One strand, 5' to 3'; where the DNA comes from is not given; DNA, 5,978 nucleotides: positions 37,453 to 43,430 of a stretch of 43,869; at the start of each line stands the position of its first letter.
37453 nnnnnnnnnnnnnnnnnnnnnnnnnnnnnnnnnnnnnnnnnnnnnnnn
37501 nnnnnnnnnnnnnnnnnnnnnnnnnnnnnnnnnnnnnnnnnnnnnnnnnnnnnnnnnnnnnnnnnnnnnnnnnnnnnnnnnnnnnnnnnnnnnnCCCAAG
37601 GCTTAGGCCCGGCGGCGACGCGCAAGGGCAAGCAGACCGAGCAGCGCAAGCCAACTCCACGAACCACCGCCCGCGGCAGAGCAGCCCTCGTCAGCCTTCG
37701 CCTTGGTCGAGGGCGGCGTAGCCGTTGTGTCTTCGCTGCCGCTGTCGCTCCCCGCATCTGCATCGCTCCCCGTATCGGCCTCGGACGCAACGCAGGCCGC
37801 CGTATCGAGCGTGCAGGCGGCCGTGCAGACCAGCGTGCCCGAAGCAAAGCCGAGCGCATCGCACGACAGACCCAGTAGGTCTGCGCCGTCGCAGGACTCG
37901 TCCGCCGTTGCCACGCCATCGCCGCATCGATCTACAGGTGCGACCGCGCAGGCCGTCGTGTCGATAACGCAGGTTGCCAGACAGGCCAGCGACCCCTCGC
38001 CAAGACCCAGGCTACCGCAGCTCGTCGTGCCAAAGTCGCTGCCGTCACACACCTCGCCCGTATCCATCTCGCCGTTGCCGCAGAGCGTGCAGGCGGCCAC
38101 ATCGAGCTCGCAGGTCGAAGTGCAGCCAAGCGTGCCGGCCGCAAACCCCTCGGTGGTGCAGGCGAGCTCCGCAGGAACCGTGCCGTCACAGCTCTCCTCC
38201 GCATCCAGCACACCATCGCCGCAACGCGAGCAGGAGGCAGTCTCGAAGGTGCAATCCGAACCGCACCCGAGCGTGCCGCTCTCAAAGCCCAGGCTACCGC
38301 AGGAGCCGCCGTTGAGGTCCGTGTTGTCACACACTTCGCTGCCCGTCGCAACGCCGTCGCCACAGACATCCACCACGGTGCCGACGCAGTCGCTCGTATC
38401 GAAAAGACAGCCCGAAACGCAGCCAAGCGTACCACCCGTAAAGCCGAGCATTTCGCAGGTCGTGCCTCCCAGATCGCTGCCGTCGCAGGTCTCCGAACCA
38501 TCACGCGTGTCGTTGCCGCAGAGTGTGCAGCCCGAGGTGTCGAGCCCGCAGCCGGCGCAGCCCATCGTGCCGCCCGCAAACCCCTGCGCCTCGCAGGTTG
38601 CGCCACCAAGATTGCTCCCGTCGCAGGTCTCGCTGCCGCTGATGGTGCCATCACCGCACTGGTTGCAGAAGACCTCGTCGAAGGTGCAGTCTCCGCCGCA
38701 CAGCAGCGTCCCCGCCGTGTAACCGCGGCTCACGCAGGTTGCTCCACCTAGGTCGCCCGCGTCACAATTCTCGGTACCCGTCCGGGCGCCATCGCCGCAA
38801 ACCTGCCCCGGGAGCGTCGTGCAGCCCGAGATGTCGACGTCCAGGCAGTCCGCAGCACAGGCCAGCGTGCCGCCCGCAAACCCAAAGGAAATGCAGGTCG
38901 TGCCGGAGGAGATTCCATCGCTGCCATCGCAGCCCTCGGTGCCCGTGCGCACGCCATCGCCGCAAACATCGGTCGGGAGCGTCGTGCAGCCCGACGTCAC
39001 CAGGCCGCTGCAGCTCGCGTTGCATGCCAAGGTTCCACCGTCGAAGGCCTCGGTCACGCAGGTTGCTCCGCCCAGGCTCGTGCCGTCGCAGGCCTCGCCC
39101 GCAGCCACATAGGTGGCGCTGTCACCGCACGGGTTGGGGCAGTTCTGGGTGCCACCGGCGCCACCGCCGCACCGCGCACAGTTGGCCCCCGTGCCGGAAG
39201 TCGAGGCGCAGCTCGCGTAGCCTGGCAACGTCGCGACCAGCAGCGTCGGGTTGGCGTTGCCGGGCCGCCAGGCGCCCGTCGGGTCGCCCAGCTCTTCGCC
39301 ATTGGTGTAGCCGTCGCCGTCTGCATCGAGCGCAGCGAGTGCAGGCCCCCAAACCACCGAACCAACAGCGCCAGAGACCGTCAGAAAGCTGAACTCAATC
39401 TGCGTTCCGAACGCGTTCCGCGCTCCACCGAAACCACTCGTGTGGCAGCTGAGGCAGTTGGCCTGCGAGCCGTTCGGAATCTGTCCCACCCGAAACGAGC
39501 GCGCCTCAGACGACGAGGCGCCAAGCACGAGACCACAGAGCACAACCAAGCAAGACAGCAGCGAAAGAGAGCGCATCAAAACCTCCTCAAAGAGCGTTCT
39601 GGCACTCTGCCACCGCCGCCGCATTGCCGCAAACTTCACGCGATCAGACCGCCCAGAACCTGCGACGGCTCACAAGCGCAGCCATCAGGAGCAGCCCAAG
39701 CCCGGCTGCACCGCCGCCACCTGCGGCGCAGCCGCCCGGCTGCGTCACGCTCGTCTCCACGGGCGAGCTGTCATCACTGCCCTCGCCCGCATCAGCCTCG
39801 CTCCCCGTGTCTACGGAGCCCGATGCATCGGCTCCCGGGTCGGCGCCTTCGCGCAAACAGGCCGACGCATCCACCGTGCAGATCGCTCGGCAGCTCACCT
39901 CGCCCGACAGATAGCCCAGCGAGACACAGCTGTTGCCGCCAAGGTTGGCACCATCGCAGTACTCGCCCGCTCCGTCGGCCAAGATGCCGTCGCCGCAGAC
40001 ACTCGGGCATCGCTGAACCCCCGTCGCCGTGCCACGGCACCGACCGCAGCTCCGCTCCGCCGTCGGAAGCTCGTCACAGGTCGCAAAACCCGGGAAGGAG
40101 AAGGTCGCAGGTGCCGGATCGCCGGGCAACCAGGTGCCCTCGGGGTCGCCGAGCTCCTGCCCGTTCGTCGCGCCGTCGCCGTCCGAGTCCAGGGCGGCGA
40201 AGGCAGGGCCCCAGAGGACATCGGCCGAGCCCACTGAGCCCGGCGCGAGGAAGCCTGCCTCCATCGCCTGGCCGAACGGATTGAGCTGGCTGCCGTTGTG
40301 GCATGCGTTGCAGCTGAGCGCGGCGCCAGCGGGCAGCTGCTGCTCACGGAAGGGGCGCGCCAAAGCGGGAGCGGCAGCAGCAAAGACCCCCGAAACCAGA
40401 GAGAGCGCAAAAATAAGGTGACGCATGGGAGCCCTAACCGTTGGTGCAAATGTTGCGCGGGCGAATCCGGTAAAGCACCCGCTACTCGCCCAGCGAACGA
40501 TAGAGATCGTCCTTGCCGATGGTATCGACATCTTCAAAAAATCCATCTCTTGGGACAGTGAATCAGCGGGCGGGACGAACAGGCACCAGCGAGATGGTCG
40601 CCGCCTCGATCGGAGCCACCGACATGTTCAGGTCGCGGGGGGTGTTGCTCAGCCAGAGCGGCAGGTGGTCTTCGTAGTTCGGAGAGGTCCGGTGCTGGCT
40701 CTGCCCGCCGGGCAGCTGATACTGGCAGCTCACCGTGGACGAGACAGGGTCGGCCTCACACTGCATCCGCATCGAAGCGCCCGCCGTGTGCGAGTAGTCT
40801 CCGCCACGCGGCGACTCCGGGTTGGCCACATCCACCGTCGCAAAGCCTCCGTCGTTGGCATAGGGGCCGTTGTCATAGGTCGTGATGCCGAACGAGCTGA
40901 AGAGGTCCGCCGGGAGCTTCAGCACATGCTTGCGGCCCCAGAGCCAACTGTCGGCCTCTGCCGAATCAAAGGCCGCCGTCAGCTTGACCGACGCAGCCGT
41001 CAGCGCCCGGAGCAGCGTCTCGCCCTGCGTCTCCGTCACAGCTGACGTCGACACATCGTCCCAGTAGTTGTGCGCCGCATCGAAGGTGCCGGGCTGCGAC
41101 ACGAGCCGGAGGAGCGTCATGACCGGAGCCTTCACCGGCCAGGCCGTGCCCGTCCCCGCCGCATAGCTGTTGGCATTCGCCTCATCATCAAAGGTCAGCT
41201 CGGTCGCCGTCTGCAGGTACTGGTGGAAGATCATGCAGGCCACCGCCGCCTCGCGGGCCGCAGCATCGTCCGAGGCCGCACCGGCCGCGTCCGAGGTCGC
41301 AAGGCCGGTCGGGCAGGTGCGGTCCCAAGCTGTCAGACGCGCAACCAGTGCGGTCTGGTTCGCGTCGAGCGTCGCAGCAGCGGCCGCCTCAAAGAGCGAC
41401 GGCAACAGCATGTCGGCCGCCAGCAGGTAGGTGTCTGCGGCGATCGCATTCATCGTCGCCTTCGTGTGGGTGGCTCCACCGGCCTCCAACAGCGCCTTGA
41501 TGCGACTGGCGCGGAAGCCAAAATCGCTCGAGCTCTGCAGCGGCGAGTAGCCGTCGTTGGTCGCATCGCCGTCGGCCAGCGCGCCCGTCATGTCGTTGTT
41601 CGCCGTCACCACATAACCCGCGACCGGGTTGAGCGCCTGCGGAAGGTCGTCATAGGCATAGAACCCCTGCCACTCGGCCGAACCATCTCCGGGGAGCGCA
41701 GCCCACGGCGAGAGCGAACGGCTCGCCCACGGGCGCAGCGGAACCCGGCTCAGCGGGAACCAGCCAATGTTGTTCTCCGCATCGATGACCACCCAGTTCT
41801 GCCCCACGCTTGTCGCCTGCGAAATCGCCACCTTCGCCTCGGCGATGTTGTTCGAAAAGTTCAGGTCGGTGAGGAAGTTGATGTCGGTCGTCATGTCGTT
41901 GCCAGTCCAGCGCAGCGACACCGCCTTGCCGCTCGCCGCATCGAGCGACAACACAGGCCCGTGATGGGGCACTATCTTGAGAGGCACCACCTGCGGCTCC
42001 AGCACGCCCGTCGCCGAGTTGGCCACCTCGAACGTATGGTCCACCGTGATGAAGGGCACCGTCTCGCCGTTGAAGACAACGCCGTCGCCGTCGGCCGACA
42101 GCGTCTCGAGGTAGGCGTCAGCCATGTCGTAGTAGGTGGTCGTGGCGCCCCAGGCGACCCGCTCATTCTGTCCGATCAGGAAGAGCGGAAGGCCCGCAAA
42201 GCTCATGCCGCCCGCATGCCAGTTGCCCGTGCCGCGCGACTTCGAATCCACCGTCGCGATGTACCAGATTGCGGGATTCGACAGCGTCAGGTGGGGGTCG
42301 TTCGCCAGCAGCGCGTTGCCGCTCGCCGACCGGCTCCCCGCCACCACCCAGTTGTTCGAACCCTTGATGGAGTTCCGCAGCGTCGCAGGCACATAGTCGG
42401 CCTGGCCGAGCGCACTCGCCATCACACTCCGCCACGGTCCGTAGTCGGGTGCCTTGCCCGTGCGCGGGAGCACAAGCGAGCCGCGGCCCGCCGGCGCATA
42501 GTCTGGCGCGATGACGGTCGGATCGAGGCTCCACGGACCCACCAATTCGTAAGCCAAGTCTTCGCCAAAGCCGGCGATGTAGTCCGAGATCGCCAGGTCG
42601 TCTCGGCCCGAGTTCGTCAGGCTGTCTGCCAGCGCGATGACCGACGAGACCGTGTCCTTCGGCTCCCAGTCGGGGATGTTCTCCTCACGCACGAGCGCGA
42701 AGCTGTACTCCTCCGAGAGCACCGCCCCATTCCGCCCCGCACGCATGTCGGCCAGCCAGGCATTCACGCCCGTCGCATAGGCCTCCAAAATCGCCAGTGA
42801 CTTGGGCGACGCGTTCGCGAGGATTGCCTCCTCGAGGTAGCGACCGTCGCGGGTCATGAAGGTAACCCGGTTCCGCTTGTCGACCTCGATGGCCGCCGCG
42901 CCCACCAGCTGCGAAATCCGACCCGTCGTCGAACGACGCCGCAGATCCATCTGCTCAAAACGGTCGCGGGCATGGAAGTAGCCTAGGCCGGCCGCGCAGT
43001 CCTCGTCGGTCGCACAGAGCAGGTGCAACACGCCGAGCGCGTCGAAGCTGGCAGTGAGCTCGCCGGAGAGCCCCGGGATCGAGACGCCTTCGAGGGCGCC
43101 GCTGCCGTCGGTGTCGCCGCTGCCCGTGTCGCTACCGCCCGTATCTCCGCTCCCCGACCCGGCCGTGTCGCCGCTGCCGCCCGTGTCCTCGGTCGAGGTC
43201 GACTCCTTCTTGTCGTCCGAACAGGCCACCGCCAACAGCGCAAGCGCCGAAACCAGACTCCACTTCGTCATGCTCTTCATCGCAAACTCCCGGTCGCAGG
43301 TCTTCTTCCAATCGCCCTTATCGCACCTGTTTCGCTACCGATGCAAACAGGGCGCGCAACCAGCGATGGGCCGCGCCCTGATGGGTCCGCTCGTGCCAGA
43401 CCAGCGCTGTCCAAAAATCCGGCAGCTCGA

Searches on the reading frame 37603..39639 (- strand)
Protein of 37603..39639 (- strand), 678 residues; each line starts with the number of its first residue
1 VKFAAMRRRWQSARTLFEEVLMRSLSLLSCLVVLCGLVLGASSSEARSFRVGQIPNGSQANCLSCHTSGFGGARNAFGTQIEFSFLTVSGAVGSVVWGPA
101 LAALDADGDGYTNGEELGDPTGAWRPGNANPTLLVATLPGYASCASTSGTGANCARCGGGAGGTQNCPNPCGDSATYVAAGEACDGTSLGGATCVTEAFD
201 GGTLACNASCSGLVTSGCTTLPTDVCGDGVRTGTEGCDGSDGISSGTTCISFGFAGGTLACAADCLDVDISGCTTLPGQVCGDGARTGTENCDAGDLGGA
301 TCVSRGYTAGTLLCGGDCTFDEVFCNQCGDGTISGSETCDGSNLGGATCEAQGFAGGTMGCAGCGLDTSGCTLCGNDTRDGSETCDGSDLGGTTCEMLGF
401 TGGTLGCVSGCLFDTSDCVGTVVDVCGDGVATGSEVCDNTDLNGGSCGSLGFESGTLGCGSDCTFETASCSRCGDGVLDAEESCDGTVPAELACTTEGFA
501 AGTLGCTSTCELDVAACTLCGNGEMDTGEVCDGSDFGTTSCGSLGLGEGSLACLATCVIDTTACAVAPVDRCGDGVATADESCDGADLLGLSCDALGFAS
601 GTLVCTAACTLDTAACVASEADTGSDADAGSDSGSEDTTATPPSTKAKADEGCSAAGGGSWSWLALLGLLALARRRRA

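Call 10: search_protein_families(library=pfam, proteins=[window:37603-39639:-], max_evalue=0.001)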
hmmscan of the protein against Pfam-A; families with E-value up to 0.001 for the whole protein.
window:37603-39639:- (678 aa): 1 family
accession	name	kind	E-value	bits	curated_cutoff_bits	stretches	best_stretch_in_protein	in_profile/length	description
PF24784.1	Temptin_C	-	2e-10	41.5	27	1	51-132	8-89/98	Temptin C-terminal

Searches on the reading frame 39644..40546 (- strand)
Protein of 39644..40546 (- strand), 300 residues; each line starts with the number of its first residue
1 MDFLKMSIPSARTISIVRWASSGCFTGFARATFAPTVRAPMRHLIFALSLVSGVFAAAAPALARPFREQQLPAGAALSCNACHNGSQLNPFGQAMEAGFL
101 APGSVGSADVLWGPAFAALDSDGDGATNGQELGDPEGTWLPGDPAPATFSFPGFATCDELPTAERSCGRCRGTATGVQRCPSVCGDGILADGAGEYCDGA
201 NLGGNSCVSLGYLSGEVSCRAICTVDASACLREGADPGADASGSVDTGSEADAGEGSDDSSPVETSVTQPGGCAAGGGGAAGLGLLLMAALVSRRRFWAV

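Call 10: search_protein_families(library=pfam, proteins=[window:39644-40546:-], max_evalue=0.001)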
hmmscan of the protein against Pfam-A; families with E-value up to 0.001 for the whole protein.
window:39644-40546:- (300 aa): 1 family
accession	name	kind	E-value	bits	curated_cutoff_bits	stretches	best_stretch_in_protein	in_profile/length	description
PF24784.1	Temptin_C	-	2.8e-10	41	27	1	84-146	36-88/98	Temptin C-terminal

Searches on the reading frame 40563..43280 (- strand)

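Call 10: search_protein_families(library=pfam, proteins=[window:40563-43280:-], max_evalue=0.001)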
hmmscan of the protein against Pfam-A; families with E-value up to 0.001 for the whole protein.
window:40563-43280:- (905 aa): 1 family
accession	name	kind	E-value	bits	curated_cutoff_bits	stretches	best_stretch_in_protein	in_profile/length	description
PF01804.23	Penicil_amidase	-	8.8e-142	474.9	21.3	1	78-892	5-674/675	Penicillin amidase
